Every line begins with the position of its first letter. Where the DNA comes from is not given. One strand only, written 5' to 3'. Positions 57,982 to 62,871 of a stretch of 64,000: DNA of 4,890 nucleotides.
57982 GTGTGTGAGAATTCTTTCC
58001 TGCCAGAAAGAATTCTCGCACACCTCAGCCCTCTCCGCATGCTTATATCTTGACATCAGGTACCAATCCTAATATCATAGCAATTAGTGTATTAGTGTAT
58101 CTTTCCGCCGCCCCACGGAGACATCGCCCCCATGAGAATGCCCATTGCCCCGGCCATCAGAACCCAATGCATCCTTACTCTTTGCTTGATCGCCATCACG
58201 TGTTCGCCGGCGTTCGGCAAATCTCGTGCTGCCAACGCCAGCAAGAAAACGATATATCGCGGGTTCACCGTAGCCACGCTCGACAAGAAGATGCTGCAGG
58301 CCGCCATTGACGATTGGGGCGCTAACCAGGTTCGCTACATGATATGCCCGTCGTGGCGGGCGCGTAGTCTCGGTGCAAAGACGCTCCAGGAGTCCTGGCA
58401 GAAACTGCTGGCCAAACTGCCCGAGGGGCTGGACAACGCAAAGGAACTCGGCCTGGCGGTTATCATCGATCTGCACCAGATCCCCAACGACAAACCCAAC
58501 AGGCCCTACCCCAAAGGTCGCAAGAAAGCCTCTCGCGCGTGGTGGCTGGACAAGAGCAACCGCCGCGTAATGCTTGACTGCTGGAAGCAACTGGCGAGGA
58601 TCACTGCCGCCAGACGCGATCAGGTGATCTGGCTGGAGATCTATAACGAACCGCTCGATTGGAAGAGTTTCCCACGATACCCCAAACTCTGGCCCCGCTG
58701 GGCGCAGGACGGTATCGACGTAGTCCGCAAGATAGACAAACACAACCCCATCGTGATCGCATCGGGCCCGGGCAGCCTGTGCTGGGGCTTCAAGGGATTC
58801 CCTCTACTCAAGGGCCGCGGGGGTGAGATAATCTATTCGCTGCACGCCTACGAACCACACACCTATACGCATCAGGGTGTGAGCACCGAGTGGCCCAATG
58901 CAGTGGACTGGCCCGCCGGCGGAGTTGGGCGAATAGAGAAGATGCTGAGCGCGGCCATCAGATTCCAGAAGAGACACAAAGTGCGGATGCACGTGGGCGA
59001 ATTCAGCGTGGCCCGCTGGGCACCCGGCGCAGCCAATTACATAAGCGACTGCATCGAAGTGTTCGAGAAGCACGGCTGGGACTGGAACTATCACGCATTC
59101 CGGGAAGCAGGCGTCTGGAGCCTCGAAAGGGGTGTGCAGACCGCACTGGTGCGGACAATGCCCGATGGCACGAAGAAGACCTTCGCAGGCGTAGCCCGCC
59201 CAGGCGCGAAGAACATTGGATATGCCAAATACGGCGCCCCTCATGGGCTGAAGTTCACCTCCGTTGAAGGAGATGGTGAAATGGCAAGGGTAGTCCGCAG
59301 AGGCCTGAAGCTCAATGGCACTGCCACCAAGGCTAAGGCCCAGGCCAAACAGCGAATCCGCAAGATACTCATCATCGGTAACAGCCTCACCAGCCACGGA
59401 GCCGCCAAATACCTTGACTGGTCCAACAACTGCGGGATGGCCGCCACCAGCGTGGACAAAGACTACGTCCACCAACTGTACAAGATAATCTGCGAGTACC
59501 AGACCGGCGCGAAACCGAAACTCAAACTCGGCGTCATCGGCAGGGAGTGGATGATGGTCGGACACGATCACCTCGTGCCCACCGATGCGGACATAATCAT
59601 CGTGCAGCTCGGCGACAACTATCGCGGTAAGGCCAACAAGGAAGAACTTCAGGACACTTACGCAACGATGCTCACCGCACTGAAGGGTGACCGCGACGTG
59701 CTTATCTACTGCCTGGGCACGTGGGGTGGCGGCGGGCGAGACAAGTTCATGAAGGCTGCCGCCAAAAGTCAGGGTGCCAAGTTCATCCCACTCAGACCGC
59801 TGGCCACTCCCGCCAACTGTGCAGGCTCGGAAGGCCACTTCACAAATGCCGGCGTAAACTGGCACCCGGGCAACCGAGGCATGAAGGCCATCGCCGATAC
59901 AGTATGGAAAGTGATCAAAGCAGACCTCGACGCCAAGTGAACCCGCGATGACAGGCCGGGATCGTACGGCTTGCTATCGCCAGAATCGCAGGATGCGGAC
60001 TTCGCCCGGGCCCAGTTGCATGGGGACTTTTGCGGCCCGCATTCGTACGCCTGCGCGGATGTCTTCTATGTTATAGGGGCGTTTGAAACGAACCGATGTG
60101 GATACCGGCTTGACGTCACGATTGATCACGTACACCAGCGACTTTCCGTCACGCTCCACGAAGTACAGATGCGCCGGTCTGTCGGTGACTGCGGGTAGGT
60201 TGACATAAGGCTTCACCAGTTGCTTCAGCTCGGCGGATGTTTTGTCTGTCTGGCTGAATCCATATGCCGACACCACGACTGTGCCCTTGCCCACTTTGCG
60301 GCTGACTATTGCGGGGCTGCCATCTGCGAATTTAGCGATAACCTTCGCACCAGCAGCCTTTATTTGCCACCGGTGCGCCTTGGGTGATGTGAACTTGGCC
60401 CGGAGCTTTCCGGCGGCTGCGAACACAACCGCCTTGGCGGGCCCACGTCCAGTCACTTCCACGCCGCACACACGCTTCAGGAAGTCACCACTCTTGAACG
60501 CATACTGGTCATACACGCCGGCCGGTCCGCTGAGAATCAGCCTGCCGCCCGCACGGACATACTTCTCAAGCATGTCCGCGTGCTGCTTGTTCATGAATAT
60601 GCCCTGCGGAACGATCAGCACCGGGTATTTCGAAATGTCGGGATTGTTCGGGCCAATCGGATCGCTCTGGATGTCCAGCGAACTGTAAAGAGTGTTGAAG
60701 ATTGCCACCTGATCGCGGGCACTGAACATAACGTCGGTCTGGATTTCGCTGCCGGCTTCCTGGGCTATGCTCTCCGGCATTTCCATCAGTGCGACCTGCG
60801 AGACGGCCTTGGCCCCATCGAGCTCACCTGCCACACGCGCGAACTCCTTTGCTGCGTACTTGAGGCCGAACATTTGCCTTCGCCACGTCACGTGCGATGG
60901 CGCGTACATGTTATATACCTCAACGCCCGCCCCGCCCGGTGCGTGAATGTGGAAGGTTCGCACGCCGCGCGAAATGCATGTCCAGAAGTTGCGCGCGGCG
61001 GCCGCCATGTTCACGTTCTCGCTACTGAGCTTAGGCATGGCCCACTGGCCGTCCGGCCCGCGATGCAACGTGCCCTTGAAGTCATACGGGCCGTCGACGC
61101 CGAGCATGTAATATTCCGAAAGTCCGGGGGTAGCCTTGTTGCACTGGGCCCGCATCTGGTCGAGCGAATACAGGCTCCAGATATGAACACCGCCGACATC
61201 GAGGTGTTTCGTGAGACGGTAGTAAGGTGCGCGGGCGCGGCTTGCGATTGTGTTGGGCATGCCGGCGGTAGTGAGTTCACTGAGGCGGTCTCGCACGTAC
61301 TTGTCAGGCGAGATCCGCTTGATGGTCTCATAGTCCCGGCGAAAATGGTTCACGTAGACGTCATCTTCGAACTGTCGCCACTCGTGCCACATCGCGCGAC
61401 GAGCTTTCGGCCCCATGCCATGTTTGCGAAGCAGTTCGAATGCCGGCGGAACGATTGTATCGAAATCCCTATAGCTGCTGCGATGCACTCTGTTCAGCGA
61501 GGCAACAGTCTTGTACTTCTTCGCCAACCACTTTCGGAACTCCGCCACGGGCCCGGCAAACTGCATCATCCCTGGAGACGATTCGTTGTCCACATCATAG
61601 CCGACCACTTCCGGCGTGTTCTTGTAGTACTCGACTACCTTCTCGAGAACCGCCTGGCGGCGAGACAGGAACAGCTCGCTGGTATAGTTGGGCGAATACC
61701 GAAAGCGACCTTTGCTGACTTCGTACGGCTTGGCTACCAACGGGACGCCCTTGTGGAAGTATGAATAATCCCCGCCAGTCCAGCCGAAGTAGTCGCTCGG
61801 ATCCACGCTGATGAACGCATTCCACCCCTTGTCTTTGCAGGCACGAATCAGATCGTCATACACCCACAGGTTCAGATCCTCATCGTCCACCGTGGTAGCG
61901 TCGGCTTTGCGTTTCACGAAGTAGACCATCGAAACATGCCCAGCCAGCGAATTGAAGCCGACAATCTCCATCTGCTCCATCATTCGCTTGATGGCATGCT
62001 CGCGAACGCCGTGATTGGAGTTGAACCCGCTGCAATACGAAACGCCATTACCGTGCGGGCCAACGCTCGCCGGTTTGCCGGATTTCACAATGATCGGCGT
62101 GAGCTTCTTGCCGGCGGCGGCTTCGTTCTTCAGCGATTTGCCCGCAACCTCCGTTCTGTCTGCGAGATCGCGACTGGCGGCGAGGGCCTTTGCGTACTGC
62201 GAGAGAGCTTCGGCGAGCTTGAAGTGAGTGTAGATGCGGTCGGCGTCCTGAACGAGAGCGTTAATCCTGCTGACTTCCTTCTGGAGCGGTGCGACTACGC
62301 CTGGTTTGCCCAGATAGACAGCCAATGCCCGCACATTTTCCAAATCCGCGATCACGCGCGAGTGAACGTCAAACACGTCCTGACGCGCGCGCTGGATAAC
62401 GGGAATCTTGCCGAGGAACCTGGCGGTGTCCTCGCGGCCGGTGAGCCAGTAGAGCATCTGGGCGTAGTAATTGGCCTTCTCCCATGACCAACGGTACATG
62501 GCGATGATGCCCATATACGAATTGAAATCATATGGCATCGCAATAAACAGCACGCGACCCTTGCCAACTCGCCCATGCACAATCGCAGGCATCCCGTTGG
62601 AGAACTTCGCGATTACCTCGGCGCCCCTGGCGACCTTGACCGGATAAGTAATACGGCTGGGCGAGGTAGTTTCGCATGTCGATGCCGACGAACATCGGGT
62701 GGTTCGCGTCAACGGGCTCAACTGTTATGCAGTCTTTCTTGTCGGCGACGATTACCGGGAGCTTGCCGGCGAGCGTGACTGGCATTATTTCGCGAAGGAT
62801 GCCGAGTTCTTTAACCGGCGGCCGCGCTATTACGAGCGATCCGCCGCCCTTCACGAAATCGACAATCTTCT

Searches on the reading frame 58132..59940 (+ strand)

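Call 22: search_protein_families(library=pfam, proteins=[window:58132-59940:+], max_evalue=0.001)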
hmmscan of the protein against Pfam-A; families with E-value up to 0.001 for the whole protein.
window:58132-59940:+ (602 aa): 1 family
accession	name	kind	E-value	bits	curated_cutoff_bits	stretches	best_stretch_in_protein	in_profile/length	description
PF00150.24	Cellulase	-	1.6e-19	70.9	23.5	1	51-320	22-265/272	Cellulase (glycosyl hydrolase family 5)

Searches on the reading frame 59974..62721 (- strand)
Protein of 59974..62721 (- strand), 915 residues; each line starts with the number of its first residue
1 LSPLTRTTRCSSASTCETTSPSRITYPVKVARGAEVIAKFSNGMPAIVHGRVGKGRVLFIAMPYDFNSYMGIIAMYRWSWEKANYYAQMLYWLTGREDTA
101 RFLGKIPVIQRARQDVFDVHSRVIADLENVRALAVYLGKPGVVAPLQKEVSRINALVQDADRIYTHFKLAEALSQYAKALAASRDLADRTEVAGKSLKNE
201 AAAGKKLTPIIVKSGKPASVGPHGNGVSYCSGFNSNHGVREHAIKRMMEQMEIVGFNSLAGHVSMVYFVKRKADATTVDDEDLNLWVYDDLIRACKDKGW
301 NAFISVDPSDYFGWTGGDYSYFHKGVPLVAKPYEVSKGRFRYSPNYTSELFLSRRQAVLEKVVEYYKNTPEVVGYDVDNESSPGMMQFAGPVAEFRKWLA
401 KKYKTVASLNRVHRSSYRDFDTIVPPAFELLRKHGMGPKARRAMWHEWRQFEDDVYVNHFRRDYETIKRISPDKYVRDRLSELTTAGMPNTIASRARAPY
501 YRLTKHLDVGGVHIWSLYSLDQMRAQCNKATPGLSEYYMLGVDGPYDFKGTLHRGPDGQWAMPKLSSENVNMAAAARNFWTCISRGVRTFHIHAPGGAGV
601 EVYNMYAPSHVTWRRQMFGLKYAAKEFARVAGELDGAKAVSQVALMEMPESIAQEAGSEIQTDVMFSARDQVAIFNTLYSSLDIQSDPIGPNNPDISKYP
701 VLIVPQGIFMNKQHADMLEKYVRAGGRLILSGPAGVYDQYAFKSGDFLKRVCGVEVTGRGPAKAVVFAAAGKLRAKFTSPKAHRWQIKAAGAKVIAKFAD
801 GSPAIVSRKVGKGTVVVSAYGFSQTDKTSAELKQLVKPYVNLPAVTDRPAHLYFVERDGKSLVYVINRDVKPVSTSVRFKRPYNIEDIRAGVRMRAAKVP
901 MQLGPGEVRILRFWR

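Call 22: search_protein_families(library=pfam, proteins=[window:59974-62721:-], max_evalue=0.001)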
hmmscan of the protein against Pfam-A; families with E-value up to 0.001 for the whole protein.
window:59974-62721:- (915 aa): 3 families
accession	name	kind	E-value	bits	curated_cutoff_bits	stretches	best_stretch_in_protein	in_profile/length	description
PF08532.16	Glyco_hydro_42M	-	2.1e-18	67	25.8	1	666-826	26-187/207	Beta-galactosidase trimerisation domain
PF02449.21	Glyco_hydro_42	-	4.3e-15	56.4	21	1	345-509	102-256/376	Beta-galactosidase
PF22369.2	GLMA_2nd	-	8.8e-07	29.1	27.7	1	671-762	25-111/138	GLMA-like, second domain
